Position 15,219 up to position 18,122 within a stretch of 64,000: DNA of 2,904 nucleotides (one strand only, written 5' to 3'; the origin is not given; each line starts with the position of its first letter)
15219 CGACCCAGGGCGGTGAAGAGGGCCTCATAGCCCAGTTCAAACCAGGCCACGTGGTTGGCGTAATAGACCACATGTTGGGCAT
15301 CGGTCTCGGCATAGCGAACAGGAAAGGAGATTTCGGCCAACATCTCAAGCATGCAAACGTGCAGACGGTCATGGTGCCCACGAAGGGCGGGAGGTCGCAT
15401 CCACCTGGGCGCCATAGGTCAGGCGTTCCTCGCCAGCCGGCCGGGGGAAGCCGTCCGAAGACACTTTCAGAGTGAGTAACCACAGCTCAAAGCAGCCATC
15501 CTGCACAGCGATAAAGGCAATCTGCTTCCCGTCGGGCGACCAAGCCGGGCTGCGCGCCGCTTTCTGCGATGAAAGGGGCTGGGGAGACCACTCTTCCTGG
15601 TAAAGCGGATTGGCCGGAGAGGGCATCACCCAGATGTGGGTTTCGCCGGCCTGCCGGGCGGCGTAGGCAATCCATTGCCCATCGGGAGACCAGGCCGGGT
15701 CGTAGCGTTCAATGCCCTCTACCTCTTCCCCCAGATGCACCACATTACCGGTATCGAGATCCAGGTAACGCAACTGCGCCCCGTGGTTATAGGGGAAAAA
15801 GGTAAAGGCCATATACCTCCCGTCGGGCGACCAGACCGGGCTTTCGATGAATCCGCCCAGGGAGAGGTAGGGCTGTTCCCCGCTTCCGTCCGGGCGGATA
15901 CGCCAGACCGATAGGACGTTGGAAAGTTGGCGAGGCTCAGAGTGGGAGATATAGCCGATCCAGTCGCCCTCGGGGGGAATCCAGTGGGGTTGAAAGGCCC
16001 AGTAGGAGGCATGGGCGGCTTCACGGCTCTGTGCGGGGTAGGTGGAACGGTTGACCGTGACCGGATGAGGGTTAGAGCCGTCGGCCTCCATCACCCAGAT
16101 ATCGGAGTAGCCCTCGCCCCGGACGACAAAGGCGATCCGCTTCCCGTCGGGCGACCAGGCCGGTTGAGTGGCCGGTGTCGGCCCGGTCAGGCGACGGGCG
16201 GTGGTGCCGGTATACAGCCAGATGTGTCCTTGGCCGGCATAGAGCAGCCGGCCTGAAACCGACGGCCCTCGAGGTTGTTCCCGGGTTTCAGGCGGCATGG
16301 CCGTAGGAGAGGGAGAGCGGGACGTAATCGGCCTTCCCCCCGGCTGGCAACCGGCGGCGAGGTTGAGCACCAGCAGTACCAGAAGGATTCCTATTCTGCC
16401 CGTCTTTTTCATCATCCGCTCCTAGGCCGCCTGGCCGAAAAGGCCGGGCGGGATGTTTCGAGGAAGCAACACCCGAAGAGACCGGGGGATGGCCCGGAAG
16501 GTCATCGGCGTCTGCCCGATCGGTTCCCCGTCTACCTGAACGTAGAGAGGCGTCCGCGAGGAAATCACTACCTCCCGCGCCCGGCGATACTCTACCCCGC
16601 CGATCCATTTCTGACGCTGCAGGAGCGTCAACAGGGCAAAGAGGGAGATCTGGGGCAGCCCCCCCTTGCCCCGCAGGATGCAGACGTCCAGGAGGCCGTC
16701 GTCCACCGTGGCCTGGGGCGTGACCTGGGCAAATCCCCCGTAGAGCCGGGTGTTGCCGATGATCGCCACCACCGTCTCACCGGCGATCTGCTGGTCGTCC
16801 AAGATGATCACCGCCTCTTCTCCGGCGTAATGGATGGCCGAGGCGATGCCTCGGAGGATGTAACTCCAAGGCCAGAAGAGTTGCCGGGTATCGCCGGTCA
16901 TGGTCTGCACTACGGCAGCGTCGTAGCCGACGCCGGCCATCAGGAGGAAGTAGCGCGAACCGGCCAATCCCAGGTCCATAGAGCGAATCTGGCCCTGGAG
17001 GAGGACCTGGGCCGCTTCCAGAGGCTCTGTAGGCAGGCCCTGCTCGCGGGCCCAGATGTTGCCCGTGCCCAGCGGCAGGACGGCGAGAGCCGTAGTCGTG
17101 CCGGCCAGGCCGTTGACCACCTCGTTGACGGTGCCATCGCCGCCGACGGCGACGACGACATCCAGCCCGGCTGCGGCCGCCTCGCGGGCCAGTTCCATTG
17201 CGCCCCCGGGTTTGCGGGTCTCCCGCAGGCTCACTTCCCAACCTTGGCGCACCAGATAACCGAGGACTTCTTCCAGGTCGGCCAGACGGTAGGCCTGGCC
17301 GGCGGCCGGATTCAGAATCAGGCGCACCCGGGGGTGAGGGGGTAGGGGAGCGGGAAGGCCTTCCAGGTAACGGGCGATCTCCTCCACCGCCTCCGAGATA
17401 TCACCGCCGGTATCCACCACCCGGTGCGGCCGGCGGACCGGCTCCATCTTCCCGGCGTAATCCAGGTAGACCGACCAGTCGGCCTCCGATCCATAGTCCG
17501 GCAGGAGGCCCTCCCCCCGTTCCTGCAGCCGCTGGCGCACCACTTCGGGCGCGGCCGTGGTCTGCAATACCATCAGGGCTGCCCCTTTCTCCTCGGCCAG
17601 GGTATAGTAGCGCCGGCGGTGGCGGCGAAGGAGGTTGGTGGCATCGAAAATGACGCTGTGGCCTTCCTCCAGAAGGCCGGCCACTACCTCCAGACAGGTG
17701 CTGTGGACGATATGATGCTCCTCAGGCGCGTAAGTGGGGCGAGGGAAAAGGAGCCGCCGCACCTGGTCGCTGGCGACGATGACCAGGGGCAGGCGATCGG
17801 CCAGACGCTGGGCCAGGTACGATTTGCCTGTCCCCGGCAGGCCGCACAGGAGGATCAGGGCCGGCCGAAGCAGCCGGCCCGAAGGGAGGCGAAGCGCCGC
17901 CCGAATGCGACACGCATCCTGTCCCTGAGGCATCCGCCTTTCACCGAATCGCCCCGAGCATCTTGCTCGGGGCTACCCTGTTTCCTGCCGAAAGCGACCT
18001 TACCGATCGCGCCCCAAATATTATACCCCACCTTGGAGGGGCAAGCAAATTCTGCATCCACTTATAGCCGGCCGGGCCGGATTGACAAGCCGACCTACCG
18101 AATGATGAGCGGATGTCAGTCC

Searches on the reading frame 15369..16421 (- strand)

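Call 50: search_protein_families(library=pfam, proteins=[window:15369-16421:-], max_evalue=0.0001)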
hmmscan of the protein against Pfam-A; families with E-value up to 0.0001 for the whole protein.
window:15369-16421:- (350 aa): 5 families
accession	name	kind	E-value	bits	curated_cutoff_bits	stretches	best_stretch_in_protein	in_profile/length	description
PF07676.18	PD40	-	2.8e-34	116.8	20.9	3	83-110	10-38/38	WD40-like Beta Propeller Repeat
PF00930.27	DPPIV_N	-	1.4e-09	37.6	22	0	243-272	107-136/354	Dipeptidyl peptidase IV (DPP IV) N-terminal region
PF25174.1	Beta-prop_THOC3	-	1.4e-06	28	305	0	194-314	93-198/272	THOC3 beta-propeller domain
PF10647.15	Gmad1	-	1.9e-06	28.3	20.5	0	70-117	6-58/251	Lipoprotein LpqB beta-propeller domain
PF12894.13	ANAPC4_WD40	-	8.9e-05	23.1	22.9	0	262-311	18-62/91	Anaphase-promoting complex subunit 4 WD40 domain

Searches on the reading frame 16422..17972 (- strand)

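Call 50: search_protein_families(library=pfam, proteins=[window:16422-17972:-], max_evalue=0.0001)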
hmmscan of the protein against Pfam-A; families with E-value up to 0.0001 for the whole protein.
window:16422-17972:- (516 aa): 7 families
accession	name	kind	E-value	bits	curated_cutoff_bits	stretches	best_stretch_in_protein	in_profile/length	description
PF00781.29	DAGK_cat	-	2.1e-32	111.8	23.6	1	215-335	1-123/125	Diacylglycerol kinase catalytic domain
PF13671.12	AAA_33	-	6.4e-24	85.3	27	1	39-154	1-120/143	AAA domain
PF19279.4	YegS_C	-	4.3e-23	82.2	27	1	348-502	5-157/158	YegS C-terminal NAD kinase beta sandwich-like domain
PF08433.16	KTI12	-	9.4e-10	38.9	22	1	38-154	2-121/271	Chromatin associated protein KTI12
PF13238.12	AAA_18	-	6.2e-09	36.8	29.4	1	40-154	1-113/128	AAA domain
PF01591.24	6PF2K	-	4.3e-08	33.2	27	0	98-180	90-173/223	6-phosphofructo-2-kinase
PF06414.18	Zeta_toxin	-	1.2e-05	25.3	22.3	1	35-154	14-145/199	Zeta toxin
